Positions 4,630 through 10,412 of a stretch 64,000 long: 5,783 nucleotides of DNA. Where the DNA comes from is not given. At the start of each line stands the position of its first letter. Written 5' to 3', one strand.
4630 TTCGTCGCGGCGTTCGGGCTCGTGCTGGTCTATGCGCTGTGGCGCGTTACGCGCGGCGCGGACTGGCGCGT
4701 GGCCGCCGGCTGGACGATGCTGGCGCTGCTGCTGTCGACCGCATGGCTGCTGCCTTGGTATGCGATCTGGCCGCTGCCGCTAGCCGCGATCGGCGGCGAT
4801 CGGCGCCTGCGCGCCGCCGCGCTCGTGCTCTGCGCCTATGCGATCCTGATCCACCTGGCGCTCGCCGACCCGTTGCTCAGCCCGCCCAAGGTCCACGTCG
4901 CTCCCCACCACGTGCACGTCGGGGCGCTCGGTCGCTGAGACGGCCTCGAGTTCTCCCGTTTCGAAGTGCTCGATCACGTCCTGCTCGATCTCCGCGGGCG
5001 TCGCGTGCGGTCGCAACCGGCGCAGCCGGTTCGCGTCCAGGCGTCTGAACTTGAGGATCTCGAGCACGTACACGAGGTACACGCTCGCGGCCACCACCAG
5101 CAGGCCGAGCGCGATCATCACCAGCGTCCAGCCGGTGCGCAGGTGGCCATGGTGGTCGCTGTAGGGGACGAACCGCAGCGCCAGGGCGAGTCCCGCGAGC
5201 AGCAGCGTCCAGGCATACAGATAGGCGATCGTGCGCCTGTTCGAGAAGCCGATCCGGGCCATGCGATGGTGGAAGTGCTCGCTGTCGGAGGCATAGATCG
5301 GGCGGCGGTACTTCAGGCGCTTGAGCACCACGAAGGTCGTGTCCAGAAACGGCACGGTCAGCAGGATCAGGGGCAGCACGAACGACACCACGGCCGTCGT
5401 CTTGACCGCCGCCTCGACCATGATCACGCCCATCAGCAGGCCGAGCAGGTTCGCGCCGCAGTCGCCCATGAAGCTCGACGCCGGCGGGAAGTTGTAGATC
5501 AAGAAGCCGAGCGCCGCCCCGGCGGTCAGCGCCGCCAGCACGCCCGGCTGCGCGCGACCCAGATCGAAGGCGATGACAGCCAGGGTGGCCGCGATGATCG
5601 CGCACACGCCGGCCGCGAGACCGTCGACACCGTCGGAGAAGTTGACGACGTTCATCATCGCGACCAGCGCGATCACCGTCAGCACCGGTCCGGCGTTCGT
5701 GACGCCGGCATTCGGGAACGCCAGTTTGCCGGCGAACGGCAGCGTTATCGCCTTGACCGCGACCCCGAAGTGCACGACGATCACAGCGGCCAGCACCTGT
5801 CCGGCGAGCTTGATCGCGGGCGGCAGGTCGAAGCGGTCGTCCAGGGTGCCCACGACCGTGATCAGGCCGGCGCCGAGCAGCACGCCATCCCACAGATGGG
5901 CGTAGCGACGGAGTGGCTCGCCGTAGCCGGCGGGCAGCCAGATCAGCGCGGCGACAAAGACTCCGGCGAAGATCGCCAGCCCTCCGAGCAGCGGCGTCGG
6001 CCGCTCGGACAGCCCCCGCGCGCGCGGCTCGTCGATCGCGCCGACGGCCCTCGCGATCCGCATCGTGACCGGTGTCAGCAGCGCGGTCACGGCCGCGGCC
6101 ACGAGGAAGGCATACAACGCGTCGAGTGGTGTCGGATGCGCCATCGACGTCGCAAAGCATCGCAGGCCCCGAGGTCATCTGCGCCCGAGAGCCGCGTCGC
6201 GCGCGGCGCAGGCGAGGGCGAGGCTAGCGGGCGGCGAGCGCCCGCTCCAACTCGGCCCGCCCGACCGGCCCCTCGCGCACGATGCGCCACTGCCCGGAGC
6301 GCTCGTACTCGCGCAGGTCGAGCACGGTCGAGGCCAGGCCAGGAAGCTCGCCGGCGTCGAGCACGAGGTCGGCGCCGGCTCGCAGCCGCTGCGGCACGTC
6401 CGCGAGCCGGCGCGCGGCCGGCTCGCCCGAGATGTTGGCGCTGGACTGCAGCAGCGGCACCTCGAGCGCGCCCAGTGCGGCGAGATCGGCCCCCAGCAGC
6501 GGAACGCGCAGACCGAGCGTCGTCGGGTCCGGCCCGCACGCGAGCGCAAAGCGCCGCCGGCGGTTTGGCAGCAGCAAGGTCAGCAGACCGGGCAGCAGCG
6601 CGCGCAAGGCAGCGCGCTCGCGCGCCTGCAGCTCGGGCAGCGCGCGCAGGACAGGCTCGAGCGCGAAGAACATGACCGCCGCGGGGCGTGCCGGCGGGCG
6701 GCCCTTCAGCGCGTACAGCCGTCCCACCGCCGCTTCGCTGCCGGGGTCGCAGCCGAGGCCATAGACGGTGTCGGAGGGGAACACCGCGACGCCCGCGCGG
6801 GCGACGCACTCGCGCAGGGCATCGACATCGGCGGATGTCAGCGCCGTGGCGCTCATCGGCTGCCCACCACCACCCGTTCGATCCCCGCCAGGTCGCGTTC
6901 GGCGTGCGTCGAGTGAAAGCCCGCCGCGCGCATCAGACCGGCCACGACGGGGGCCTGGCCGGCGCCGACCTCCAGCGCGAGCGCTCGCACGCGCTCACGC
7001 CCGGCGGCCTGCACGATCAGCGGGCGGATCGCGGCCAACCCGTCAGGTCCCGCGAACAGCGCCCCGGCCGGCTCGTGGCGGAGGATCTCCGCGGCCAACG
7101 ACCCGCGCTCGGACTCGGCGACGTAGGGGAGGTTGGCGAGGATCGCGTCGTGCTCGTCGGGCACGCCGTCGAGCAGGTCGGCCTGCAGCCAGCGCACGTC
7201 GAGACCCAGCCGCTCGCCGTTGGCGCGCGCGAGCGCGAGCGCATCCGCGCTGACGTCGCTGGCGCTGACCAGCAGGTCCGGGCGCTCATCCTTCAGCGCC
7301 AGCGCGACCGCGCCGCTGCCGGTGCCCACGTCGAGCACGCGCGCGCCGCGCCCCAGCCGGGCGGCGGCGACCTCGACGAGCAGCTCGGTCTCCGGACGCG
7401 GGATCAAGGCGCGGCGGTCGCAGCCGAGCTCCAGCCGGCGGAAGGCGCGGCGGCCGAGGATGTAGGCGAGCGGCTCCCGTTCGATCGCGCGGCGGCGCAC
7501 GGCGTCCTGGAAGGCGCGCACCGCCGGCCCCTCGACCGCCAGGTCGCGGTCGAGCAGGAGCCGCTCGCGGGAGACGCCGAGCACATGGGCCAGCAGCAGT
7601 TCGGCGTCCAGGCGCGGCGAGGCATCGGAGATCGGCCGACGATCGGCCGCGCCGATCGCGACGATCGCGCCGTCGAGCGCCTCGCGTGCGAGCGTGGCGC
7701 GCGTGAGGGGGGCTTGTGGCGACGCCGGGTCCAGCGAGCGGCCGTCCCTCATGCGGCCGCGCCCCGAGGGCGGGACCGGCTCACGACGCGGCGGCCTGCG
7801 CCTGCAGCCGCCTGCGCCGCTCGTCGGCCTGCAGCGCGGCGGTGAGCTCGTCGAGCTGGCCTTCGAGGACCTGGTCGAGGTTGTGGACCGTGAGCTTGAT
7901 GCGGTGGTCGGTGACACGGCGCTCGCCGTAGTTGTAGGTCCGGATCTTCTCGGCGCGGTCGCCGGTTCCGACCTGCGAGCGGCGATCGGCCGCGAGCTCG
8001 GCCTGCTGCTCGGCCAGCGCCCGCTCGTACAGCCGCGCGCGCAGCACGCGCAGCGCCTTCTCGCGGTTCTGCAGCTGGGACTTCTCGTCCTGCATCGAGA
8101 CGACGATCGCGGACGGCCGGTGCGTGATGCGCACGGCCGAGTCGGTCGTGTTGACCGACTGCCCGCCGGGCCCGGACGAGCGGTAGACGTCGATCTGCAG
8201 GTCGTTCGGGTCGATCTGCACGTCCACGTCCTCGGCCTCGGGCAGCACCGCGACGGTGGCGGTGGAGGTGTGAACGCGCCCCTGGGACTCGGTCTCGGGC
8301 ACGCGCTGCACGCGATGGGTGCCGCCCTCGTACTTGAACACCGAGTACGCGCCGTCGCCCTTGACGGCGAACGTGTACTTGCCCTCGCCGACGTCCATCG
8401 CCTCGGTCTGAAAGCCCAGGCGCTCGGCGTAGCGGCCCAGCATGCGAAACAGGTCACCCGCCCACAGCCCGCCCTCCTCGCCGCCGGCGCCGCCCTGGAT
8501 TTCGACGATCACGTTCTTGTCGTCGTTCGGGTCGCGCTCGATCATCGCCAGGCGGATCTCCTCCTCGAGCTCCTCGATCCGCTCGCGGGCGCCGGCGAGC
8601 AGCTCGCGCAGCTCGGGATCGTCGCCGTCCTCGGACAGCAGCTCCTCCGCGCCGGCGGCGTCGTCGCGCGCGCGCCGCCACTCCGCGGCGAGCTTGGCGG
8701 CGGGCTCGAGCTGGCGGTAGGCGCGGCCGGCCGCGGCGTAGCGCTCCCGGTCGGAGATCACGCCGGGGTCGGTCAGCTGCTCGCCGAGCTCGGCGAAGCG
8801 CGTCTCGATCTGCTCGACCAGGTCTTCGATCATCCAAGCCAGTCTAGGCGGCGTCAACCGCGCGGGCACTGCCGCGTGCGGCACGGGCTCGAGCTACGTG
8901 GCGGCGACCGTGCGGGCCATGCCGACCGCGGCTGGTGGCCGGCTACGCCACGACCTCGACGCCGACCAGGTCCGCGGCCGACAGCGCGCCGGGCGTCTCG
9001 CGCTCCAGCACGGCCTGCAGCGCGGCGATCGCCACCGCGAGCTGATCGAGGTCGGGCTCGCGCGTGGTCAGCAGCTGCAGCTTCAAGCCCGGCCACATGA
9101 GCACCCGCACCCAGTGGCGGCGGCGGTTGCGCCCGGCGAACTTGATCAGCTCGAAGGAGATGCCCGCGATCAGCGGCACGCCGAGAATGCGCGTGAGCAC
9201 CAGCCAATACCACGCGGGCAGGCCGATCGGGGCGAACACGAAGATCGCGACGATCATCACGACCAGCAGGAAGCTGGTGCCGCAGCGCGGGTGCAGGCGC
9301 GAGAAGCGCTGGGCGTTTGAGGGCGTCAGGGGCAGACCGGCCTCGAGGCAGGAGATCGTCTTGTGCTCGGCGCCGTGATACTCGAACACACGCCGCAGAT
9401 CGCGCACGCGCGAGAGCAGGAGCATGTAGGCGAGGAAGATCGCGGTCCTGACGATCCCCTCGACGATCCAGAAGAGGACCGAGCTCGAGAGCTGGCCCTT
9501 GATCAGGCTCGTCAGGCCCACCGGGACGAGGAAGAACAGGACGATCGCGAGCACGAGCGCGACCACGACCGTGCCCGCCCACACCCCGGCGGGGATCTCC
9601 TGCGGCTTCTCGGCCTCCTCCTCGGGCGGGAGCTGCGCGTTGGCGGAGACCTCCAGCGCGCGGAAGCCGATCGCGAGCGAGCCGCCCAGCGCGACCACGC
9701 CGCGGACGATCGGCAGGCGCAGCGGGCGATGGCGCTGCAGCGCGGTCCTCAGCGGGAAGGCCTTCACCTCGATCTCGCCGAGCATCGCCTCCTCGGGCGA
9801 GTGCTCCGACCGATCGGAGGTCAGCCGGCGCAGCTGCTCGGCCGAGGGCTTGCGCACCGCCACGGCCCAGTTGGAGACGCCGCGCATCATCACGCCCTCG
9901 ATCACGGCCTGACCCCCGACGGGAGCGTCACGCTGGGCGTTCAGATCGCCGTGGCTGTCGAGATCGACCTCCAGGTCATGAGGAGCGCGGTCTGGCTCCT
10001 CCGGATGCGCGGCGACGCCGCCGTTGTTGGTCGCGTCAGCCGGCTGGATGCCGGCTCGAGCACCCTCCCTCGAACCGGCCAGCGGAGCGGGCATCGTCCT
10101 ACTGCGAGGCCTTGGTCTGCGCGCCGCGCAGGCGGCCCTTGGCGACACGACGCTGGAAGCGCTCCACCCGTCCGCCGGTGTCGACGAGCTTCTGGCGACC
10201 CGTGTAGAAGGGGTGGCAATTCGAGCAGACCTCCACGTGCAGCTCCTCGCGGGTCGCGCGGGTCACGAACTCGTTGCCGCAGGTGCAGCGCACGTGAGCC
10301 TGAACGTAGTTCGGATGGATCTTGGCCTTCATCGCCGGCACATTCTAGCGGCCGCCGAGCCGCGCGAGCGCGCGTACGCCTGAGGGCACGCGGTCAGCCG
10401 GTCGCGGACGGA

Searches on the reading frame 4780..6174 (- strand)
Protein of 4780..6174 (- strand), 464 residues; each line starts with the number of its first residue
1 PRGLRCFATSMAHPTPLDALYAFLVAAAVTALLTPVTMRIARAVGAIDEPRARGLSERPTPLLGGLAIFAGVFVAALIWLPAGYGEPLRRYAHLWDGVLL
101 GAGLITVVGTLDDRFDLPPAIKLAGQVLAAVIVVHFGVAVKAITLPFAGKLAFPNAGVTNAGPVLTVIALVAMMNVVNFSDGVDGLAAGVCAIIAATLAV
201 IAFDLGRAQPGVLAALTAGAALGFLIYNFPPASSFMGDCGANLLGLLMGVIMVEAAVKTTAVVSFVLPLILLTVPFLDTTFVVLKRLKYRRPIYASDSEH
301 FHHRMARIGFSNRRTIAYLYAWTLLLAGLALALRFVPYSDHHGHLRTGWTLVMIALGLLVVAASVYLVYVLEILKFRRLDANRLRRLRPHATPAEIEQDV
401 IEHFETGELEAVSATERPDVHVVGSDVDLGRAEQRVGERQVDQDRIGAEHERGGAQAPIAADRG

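Call 19: search_protein_families(library=pfam, proteins=[window:4780-6174:-], max_evalue=0.00001)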
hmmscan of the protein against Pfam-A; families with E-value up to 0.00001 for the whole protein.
window:4780-6174:- (464 aa): 1 family
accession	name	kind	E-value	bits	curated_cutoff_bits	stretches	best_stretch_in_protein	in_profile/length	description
PF00953.26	Glycos_transf_4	-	4.6e-33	114.9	27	1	97-254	3-158/160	Glycosyl transferase family 4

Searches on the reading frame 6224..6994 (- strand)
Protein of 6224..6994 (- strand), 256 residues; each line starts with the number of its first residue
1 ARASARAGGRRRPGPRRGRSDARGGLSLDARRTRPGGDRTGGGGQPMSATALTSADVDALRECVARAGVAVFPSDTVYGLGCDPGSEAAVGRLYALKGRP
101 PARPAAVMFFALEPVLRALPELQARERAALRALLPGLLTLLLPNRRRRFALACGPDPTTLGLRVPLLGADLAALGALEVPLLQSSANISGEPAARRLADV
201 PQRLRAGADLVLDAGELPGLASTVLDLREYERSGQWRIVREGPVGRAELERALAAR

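Call 19: search_protein_families(library=pfam, proteins=[window:6224-6994:-], max_evalue=0.00001)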
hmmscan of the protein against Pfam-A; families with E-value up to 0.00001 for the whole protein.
window:6224-6994:- (256 aa): 1 family
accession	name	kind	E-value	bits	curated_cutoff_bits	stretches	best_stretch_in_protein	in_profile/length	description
PF01300.24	Sua5_yciO_yrdC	-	5.2e-34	117.7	25.1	1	66-242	5-178/178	Telomere recombination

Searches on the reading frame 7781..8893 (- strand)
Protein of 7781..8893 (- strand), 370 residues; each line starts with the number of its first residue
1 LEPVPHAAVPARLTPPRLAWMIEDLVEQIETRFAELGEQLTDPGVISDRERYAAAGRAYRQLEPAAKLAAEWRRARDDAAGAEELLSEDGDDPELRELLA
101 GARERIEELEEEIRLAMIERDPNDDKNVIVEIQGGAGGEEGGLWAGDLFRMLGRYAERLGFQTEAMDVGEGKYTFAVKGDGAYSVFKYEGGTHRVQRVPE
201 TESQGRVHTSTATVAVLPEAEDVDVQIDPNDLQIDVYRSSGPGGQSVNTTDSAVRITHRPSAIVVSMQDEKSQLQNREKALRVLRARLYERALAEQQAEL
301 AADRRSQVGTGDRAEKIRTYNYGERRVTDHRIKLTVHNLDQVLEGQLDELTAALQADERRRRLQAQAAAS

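Call 19: search_protein_families(library=pfam, proteins=[window:7781-8893:-], max_evalue=0.00001)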
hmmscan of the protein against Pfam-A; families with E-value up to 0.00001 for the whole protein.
window:7781-8893:- (370 aa): 2 families
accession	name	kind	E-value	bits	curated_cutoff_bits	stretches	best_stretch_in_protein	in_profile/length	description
PF03462.23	PCRF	-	2.3e-56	191.1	24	1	29-214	1-194/194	PCRF domain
PF00472.26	RF-1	-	4.5e-41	139.9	35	1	222-331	2-116/116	RF-1 domain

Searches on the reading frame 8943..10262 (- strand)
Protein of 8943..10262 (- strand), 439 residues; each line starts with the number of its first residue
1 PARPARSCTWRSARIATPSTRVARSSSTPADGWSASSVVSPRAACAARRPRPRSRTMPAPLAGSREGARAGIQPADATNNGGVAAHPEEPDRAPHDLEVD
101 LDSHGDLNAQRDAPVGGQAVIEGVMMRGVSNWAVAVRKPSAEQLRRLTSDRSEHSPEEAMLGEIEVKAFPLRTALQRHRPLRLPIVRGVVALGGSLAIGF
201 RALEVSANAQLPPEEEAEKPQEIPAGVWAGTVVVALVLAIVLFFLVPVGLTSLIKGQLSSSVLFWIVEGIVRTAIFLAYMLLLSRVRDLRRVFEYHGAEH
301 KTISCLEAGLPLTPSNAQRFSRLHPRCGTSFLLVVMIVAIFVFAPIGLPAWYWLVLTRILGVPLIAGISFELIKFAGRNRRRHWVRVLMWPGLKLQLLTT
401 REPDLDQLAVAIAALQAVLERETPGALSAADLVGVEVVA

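Call 19: search_protein_families(library=pfam, proteins=[window:8943-10262:-], max_evalue=0.00001)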
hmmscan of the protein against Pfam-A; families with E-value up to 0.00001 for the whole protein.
window:8943-10262:- (439 aa): 1 family
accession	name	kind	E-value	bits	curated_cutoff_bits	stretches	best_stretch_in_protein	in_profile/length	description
PF07136.16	DUF1385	-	4.4e-81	271.9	22.1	1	183-420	1-226/227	Protein of unknown function (DUF1385)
